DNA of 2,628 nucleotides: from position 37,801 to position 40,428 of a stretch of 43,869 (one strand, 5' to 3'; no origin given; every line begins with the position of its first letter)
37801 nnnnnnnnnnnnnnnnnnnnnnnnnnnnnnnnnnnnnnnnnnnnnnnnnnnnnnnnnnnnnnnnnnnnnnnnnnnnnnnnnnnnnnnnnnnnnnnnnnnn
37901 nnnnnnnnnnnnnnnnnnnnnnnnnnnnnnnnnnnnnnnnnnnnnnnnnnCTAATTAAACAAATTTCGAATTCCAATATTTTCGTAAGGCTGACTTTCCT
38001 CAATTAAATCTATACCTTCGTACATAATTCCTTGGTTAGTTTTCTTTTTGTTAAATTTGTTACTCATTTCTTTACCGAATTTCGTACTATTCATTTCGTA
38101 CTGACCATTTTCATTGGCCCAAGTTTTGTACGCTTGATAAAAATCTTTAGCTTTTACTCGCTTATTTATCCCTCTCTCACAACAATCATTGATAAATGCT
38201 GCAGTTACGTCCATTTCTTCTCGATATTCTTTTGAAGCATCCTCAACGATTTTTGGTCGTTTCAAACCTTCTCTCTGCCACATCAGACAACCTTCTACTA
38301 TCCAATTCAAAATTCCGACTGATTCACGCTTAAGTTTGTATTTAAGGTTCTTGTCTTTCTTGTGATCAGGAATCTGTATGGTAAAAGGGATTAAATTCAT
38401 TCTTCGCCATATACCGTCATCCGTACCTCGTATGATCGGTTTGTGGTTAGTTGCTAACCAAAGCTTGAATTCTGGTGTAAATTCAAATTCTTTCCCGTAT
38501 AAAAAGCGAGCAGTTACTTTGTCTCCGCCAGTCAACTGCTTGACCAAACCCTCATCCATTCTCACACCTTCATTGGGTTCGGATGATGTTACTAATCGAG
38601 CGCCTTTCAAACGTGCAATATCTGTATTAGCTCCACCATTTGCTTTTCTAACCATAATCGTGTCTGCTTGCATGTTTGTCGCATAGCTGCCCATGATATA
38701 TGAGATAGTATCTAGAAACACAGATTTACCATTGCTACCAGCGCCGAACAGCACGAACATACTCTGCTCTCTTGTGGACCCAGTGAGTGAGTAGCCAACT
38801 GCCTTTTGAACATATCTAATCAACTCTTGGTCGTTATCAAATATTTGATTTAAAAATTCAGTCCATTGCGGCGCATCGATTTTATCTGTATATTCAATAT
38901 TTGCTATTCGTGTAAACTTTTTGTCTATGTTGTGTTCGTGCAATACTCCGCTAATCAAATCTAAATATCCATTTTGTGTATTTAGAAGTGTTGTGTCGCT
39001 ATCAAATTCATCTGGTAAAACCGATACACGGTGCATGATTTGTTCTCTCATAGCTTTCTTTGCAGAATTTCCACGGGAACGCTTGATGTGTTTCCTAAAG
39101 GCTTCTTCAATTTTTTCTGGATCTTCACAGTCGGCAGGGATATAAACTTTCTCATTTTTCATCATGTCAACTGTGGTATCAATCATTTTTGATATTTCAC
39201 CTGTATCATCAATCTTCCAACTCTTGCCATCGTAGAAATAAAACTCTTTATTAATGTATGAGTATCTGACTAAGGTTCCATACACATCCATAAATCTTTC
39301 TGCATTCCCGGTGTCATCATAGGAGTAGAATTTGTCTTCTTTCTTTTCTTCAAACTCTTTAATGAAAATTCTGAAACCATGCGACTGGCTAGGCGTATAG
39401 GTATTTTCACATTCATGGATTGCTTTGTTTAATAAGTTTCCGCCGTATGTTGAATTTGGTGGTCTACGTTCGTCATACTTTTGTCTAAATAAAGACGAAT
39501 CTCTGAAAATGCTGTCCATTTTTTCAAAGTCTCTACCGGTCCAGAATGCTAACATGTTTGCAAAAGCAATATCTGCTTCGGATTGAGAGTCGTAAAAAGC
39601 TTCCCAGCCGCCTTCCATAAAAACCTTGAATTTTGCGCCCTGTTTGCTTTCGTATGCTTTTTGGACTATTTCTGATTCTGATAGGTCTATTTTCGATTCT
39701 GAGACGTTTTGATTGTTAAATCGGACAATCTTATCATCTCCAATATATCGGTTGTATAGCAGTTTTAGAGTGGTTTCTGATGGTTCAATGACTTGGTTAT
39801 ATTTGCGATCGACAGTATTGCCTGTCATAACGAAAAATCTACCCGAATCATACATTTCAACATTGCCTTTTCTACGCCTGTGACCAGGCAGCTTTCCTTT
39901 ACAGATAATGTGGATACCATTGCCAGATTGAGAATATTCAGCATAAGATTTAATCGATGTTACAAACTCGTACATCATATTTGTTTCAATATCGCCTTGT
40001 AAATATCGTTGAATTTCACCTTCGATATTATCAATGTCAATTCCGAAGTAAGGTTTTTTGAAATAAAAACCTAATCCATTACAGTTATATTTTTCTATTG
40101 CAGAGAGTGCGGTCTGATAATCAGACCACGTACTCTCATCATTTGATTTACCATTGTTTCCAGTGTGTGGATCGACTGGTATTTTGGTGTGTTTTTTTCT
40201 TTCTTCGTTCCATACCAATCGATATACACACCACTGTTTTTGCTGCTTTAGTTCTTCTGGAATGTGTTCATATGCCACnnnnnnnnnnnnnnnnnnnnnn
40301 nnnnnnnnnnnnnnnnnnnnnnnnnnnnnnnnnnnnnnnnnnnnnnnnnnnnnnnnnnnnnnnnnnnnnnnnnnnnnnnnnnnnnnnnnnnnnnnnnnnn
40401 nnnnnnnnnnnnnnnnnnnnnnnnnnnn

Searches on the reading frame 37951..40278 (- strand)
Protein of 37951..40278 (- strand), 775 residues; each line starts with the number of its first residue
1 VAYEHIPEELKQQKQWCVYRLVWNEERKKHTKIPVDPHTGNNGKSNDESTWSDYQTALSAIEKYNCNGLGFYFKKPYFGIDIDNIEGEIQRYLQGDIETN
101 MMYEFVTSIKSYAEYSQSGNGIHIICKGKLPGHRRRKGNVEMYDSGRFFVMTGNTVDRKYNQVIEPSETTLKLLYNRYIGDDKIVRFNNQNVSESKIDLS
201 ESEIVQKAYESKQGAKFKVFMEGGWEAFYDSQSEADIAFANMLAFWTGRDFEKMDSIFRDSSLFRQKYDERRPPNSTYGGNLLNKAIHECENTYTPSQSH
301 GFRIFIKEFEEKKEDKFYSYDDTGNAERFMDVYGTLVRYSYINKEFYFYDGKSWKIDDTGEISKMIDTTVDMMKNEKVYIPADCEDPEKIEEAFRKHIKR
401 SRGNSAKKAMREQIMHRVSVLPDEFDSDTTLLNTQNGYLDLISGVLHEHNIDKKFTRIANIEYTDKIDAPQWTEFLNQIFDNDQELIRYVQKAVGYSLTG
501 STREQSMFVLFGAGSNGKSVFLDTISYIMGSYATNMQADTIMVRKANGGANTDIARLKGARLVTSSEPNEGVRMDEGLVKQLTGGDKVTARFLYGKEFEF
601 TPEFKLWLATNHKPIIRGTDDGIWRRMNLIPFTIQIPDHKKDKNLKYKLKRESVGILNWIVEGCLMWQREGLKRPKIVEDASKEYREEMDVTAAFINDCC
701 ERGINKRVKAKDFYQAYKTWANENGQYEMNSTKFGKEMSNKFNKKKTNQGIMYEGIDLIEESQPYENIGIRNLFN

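Call 8: search_protein_families(library=pfam, proteins=[window:37951-40278:-])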
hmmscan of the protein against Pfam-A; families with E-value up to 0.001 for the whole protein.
window:37951-40278:- (775 aa): 4 families
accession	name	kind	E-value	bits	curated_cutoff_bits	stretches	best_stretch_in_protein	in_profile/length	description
PF08706.16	D5_N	-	4.7e-32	111.7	22.4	1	326-480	1-144/145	D5 N terminal like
PF22763.1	NrS1-1_pol-like_HBD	-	1.7e-26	92.3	27.9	1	232-296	1-64/64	NrS-1 polymerase HBD domain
PF03288.22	Pox_D5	-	3.7e-11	43.8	21.4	1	687-753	1-72/86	Poxvirus D5 protein-like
PF19263.5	DUF5906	-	1.9e-10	41.9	27.6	1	510-626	1-114/114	Family of unknown function (DUF5906)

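Call 15: find_related_loci(query=window:37951-40278:-, collection=genome_contigs, flank=4000)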
Query window:37951-40278:- (775 aa) in genome_contigs; peptide patterns used: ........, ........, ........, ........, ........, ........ (x = any residue, [..] = any of these).
24 stretches matched a pattern; 12 encode a relative of the query (tblastn E <= 1e-3); 12 distinct loci.
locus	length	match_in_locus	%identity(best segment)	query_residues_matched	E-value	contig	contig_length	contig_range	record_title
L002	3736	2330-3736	99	1-469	0e+0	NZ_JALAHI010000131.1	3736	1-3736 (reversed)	MAG: Enterococcus sp. isolate nf_bin.1 k141_89040, whole genome shotgun sequence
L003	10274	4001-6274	61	3-761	0e+0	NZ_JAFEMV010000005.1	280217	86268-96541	Desemzia sp. RIT 804 5, whole genome shotgun sequence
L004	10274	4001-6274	58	1-761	0e+0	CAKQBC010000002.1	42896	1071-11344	MAG: uncultured Bacillus sp. isolate REFINED_METABAT215_TOP10_CONTIGS_1500_ASSEMBLY_K77_MERGED__Hadza_MoBio_hadza-A-D_E_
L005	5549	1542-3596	59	79-763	0e+0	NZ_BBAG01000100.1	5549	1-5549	Secundilactobacillus paracollinoides DSM 15502 = JCM 11969, whole genome shotgun sequence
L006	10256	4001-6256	53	3-756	0e+0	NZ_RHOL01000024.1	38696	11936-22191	Lacticaseibacillus hegangensis strain 73-4 contig24, whole genome shotgun sequence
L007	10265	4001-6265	52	6-764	0e+0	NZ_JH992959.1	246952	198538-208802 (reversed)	Alloiococcus otitis ATCC 51267 supercont1.3, whole genome shotgun sequence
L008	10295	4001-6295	53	3-768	0e+0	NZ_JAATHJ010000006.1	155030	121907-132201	Alkalicoccus luteus strain H11 NODE_6_length_155030_cov_51.272454, whole genome shotgun sequence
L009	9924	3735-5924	46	3-765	0e+0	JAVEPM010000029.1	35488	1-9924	MAG: Methanolobus sp. isolate BF_dRep_2 scaffold_1950_c1_biofilm_2017, whole genome shotgun sequence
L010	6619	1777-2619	33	10-291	1e-40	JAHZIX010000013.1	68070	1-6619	MAG: Deltaproteobacteria bacterium isolate P_S1_bin.14 k141_569812, whole genome shotgun sequence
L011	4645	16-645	36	99-301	1e-34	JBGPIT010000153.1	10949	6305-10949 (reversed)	MAG: Candidatus Binatia bacterium isolate OBJ_0618_7090110_327 k141_347221_length_10949_cov_68.3161, whole genome shotgu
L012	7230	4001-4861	31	5-298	4e-33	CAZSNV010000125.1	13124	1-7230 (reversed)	MAG TPA_asm: uncultured Gemmatimonadaceae bacterium isolate SRP136066_co1_116 genome assembly, contig: NODE_5665_length_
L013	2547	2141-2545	35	3-152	1e-24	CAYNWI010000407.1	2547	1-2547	MAG TPA_asm: uncultured Anaerolineae bacterium isolate binchicken_co196_404 genome assembly, contig: NODE_64399_length_2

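Call 16: find_related_loci(query=window:37951-40278:-, collection=viral_contigs, flank=4000)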
Query window:37951-40278:- (775 aa) in viral_contigs; peptide patterns used: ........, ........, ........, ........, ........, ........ (x = any residue, [..] = any of these).
28 stretches matched a pattern; 28 encode a relative of the query (tblastn E <= 1e-3); 27 distinct loci.
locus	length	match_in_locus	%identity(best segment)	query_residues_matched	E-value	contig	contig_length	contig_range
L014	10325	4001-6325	99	1-775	0e+0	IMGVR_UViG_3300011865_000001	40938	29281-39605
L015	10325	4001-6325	99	1-775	0e+0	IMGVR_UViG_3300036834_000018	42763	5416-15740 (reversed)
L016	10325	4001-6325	98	1-775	0e+0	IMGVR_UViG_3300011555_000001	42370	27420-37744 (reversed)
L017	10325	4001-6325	98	1-775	0e+0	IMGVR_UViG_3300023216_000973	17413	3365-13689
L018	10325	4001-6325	97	1-775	0e+0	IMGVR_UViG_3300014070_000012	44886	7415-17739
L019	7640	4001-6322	89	1-774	0e+0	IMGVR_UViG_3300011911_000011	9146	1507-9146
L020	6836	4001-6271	59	3-763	0e+0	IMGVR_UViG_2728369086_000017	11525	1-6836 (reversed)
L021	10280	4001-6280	58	3-771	0e+0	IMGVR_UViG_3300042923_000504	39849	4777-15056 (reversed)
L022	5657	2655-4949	56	3-769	0e+0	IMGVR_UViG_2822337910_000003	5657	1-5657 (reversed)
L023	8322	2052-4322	57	2-761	0e+0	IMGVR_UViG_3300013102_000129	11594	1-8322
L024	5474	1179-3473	55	3-769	0e+0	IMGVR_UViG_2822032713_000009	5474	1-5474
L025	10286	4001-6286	56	3-771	0e+0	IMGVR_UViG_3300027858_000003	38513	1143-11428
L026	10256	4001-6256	53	3-756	0e+0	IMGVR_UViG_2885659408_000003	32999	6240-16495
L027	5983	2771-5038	54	6-761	0e+0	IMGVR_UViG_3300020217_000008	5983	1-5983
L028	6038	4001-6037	57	3-684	0e+0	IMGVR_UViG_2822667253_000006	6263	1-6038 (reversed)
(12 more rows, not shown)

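Call 17: search_dna_similar(query=window:37951-40278:-, collection=phages, mode=protein, max_rows=50, rows=best)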
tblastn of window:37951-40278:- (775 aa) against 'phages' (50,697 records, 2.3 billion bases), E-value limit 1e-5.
Records with a match: 1725; places in all: 1726; records where one place covers at least 80% of the query: 87.
Best place of each record, by identity: >=99% 1; 60-80% 2; <60% 1722.
By first word of the organism name: Streptococcus 319; Mycobacterium 293; Vibrio 121; Microbacterium 120; Gordonia 112; Pseudomonas 97; Arthrobacter 95; Klebsiella 60; Streptomyces 53; Escherichia 52; and 85 more.
By host as written in the record: Mycobacterium smegmatis mc2 155 204; - 131; Streptococcus thermophilus 93; Microbacterium foliorum NRRL B-24224 59; Gordonia terrae 3612 59; Arthrobacter globiformis B-2979 51; Vibrio lentus 44; Mycobacterium smegmatis mc#155 42; and 440 more.
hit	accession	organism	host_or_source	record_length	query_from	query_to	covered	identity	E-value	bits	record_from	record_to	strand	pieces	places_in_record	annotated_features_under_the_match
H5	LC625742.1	Bacteriophage sp.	Enterococcus gallinarum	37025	1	775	100%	99.2%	0e+0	1542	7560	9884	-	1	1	DNA primase, phage associated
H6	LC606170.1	Enterococcus phage Entfac.YE1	Enterococcus faecium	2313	3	774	100%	63.6%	0e+0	1002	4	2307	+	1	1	phage/plasmid primase P4 family domain-containing protein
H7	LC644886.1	Bacteriophage sp.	Enterococcus faecium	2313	3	774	100%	63.6%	0e+0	1002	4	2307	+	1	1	DNA primase; coding region not determined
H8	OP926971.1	Listeria phage FHC15313-PLM26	Listeria monocytogenes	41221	2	761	98%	57.4%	0e+0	856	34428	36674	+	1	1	P4 family primase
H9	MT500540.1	Listeria phage LP-HM00113468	Listeria monocytogenes HM00113468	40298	2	758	98%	56.7%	0e+0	814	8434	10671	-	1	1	hypothetical protein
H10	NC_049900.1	Listeria phage LP-HM00113468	Listeria monocytogenes HM00113468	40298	2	758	98%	56.7%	0e+0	814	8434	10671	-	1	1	DNA primase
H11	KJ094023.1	Listeria phage LP-101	Listeria monocytogenes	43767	2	756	97%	56.8%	0e+0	817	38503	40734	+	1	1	putative primase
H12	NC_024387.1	Listeria phage LP-101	Listeria monocytogenes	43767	2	756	97%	56.8%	0e+0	817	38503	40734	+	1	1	DNA primase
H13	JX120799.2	Listeria phage LP-030-2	-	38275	2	758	98%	56.5%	0e+0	830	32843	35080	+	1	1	primase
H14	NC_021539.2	Listeria phage LP-030-2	-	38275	2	758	98%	56.5%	0e+0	830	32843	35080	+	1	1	DNA primase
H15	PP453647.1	Listeria phage vB_Lmo_2389_typeII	Listeria monocytogenes LM2684 (serotype ...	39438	2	758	98%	56.5%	0e+0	830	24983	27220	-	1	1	DNA primase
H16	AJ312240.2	Listeria phage PSA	Listeria monocytogenes ScottA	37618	2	758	98%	56.5%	0e+0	813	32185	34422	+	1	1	pri: primase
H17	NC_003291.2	Listeria phage PSA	Listeria monocytogenes ScottA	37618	2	758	98%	56.5%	0e+0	813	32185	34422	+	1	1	pri: DNA primase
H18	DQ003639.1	Listeria phage B025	Listeria monocytogenes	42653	2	758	98%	56.4%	0e+0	813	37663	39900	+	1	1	gp60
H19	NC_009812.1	Listeria phage B025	Listeria monocytogenes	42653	2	758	98%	56.4%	0e+0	813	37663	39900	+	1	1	DNA primase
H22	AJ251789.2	Lactobacillus phage A2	Lactobacillus casei ATCC 393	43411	3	771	99%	53.4%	0e+0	821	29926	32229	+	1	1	putative primase | rep_origin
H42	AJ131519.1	Lactobacillus phage phiadh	Lactobacillus gasseri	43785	3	758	98%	49.1%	0e+0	715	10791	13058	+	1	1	putative DNA-polymerase or DNA-primase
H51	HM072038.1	Bacillus phage phi105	Bacillus subtilis BGSC 1L32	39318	3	763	98%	36.4%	2e-139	460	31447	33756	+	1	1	gp60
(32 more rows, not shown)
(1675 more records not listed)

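Call 18: get_annotated_region(hit=H22, flank=4000)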
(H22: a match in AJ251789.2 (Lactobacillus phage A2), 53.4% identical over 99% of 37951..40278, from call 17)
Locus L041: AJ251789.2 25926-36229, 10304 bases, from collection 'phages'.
description: Lactobacillus casei bacteriophage A2 complete genome.
organism: Lactobacillus phage A2 (NCBI taxid 51369)
taxonomy: Viruses; Duplodnaviria; Heunggongvirae; Uroviricota; Caudoviricetes; Ashduovirus; Ashduovirus A2
host: Lactobacillus casei ATCC 393; source: -; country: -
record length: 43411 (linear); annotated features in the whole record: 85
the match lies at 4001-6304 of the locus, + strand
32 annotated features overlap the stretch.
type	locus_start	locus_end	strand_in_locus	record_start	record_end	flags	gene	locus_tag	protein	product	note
CDS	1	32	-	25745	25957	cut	-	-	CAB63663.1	hypothetical protein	ORF26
regulatory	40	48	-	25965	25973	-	-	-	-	ribosome_binding_site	ORF26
regulatory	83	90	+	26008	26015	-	-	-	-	ribosome_binding_site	ORF27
CDS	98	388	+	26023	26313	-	-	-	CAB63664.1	hypothetical protein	ORF27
CDS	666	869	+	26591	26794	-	-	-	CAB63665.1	hypothetical protein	ORF28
CDS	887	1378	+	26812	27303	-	-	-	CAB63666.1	hypothetical protein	ORF29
CDS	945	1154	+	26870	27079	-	-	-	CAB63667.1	hypothetical protein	ORF30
regulatory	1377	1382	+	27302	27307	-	-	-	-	ribosome_binding_site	ORF31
CDS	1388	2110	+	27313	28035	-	-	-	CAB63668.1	NTP-binding protein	ORF31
CDS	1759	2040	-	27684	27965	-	-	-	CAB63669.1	hypothetical protein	ORF32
regulatory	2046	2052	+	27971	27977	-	-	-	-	ribosome_binding_site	ORF32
regulatory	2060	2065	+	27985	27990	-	-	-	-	ribosome_binding_site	ORF33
CDS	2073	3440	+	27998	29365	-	-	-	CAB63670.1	putative helicase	ORF33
regulatory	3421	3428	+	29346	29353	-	-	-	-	ribosome_binding_site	ORF34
CDS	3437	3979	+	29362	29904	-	-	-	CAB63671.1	putative single stranded binding protein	ORF34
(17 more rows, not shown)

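Call 34: search_solved_structures(query=window:37951-40278:-, max_evalue=0.01, show_alignments=2)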
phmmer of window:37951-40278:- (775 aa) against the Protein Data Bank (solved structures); distinct sequences matched with E-value up to 0.01: 8.
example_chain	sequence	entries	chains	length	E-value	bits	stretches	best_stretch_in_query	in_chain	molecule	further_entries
7ola_A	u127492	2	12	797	2.1e-46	161.8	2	5-298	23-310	DNA primase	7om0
7rr3_A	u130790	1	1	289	1.3e-36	129.4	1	14-297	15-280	Primase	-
6k9a_A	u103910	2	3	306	1.7e-36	129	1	14-298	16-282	Primase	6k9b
6a9w_A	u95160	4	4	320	2e-36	128.8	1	14-298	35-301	Primase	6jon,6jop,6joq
7rr4_A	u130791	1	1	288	1.5e-35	125.8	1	15-297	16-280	Primase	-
8iqh_A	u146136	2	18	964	1.6e-11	46.4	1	389-661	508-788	Putative primase C962R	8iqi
9ivf_A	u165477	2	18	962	3.2e-11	45.4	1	389-656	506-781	Putative primase C962R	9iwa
8wvz_A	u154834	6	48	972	3.3e-11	45.4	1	389-656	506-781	Putative primase C962R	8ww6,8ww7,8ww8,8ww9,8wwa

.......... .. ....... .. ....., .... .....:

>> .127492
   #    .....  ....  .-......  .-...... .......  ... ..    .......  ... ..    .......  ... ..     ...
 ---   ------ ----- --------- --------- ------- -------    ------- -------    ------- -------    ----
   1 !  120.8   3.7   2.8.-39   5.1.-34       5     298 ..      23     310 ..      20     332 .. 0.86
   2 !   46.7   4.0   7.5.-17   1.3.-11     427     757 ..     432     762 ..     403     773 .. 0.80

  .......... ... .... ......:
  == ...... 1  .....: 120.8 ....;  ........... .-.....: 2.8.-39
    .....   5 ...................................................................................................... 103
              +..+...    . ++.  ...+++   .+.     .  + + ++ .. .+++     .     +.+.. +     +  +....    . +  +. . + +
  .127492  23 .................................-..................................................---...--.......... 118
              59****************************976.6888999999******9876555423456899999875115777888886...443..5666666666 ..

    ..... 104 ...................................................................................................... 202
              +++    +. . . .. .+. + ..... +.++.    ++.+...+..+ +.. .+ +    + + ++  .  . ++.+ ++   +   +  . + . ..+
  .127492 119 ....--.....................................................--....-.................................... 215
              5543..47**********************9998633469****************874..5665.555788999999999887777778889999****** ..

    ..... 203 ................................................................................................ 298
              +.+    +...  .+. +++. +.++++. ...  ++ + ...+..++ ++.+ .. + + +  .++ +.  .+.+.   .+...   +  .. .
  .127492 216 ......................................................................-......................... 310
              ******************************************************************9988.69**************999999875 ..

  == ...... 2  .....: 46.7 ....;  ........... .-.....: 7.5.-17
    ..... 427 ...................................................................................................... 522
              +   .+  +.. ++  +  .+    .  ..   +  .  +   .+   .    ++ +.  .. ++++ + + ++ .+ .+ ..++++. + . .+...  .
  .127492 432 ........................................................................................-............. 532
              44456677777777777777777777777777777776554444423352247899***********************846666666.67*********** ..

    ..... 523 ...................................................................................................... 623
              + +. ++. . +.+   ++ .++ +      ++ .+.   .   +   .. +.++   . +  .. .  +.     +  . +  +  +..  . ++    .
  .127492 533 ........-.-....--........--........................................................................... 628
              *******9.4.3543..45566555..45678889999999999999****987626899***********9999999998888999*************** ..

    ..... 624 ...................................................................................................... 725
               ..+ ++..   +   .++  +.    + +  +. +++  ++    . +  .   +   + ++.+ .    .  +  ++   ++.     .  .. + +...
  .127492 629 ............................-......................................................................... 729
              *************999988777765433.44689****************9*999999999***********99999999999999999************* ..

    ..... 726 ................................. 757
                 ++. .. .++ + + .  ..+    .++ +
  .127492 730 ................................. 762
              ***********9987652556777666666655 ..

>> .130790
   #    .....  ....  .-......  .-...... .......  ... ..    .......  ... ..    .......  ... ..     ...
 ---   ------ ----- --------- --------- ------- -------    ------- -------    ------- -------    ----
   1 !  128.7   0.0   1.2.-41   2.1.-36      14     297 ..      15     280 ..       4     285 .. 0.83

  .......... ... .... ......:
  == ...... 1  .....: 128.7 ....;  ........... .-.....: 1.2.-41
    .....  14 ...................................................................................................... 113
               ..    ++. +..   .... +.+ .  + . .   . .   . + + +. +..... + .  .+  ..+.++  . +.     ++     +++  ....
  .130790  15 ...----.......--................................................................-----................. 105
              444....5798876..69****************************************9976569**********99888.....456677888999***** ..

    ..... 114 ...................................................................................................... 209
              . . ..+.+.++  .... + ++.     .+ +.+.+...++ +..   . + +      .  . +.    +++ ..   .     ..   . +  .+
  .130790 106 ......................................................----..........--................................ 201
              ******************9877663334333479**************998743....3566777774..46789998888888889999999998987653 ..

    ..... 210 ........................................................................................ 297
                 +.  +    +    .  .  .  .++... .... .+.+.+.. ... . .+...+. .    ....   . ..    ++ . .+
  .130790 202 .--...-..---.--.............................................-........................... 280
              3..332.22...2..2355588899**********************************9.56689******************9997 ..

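Call 62: get_annotated_region(hit=H42, flank=1200)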
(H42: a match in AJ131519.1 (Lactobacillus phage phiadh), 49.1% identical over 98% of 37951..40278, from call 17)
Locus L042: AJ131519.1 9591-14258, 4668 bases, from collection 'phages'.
description: Lactobacillus bacteriophage phi adh complete genome.
organism: Lactobacillus phage phiadh (NCBI taxid 12417)
taxonomy: Viruses; Duplodnaviria; Heunggongvirae; Uroviricota; Caudoviricetes
host: Lactobacillus gasseri; source: -; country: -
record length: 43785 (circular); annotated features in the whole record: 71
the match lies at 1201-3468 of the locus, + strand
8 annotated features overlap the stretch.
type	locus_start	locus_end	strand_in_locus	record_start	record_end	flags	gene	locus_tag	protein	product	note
CDS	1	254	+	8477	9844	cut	-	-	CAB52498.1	putative DEAH-family helicase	ORF455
CDS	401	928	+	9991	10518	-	-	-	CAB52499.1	hypothetical protein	ORF175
CDS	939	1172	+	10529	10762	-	-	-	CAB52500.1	hypothetical protein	ORF77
CDS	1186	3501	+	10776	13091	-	-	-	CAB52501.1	putative DNA-polymerase or DNA-primase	ORF771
rep_origin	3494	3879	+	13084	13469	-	-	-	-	-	-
CDS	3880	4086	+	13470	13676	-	-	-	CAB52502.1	hypothetical protein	ORF68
CDS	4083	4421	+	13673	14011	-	-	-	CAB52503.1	hypothetical protein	ORF112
CDS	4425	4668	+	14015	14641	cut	-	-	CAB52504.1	hypothetical protein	ORF208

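Call 63: get_annotated_region(hit=H16, flank=1200)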
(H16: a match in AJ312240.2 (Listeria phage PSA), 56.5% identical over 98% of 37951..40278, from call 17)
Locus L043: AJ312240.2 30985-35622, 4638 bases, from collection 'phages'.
description: Bacteriophage PSA complete genome.
organism: Listeria phage PSA (NCBI taxid 171618)
taxonomy: Viruses; Duplodnaviria; Heunggongvirae; Uroviricota; Caudoviricetes; Psavirus; Psavirus PSA
host: Listeria monocytogenes ScottA; source: -; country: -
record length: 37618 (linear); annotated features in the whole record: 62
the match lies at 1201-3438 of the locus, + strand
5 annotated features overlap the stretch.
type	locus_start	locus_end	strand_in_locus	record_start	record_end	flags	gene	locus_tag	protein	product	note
CDS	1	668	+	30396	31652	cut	hel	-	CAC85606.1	helicase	important for replication of DNA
CDS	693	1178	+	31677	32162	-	-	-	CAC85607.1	Gp49 protein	ORF49; unknown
CDS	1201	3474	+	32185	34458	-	pri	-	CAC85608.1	primase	important for replication of DNA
CDS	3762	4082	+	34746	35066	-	-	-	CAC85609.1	Gp51 protein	ORF51; unknown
CDS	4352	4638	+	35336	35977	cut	-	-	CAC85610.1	Gp52 protein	ORF52; unknown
